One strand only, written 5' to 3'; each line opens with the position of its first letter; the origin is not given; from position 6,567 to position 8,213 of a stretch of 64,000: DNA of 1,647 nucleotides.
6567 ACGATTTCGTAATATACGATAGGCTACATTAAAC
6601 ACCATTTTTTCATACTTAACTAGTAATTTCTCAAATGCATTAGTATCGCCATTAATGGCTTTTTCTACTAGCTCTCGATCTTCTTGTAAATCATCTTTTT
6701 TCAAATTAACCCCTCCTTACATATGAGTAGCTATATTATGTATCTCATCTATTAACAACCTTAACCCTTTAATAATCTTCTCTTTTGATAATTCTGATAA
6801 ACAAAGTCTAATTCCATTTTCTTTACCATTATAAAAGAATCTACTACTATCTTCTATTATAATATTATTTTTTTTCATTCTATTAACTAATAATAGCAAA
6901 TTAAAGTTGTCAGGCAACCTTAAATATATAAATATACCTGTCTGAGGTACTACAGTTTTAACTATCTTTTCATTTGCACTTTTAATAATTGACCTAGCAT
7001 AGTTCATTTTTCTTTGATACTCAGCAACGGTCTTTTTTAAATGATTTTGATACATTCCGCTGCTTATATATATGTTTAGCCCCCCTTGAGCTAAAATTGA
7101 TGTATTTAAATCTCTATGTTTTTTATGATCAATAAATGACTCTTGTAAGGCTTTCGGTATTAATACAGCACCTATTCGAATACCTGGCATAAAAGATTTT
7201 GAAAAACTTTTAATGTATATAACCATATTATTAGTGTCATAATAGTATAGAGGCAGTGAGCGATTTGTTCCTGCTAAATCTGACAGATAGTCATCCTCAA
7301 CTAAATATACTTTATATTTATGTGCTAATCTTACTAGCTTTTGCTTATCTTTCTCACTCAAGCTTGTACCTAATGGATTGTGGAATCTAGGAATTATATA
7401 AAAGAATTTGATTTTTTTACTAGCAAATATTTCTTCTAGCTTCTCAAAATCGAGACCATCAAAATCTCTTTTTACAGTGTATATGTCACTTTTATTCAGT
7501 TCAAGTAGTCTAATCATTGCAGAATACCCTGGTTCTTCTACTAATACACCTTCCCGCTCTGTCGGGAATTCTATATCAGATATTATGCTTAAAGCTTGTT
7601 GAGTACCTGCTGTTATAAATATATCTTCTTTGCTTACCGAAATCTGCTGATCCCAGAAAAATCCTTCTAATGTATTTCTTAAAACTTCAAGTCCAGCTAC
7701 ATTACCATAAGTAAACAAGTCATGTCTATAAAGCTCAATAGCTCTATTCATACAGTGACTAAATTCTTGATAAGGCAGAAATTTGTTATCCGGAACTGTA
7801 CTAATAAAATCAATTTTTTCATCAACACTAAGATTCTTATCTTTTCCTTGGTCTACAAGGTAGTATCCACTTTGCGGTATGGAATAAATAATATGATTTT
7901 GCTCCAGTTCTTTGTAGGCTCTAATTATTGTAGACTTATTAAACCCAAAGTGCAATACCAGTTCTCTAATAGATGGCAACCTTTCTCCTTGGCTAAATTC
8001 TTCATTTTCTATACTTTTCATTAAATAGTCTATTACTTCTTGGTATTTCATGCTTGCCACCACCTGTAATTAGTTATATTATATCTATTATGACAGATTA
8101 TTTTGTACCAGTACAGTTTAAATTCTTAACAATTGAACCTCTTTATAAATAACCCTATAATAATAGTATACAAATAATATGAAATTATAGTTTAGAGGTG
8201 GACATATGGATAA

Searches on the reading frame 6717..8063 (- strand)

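Call 27: search_protein_families(library=ncbifam, proteins=[window:6717-8063:-], max_evalue=0.00001)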
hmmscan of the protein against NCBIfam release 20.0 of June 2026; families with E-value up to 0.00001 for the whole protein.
window:6717-8063:- (448 aa): 47 families (the best 25 are shown)
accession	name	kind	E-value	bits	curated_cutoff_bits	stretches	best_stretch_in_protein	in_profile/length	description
NF052282.1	PLP_TF_PdxR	equivalog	1.5e-81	274.8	320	1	7-437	3-447/448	MocR-like pyridoxine biosynthesis transcription factor PdxR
NF052281.1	rhizopine_MocR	equivalog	1e-47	162.9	650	1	68-437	110-475/479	rhizopine catabolism transcriptional regulator MocR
NF052290.2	MocR_like_YczR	exception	5e-47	160.6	487.4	1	5-425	19-443/458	MocR-like transcription factor YczR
NF052286.1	ecto_TF_EhuR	exception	6.3e-45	153.6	480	1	4-441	10-449/458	MocR-like ectoine utilization transcription factor EhuR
NF052285.1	GABA_TF_GabR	exception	1.9e-43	148.9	600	1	7-412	1-420/456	MocR-like transcriptional regulator GabR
TIGR04461.1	endura_MppQ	equivalog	1e-31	110.4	540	1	93-423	24-362/392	enduracididine biosynthesis enzyme MppQ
NF012025.0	PRK15481.1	equivalog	1e-27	96.9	573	1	6-431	7-420/432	MocR-like B6 salvage transcription factor PtsJ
NF041364.1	GntC_guanitoxin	equivalog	1.7e-25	89.7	415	1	98-424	13-341/356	guanitoxin biosynthesis PLP-dependent (S)-gamma-hydroxy-L-arginine cyclodehydratase GntC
NF005744.0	PRK07568.1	subfamily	2.2e-23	82.7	389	1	104-440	47-389/398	pyridoxal phosphate-dependent aminotransferase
NF006967.0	PRK09440.1-5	equivalog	3.4e-18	65.6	402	1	112-441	68-415/424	valine--pyruvate transaminase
NF005817.0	PRK07683.1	equivalog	4e-17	62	575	1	101-369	46-312/387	aminotransferase A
NF041091.1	asp_aminotase_Arch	equivalog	6e-17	61.5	550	1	103-437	44-371/376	aspartate aminotransferase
NF005588.0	PRK07309.1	equivalog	1.9e-16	60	576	1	103-389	47-333/391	pyridoxal phosphate-dependent aminotransferase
TIGR01265.1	tyr_nico_aTase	subfamily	3.1e-16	59.4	292.45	1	94-383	46-339/403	tyrosine/nicotianamine family aminotransferase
NF004870.0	PRK06225.1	equivalog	1e-15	57.4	351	1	114-356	57-293/380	pyridoxal phosphate-dependent aminotransferase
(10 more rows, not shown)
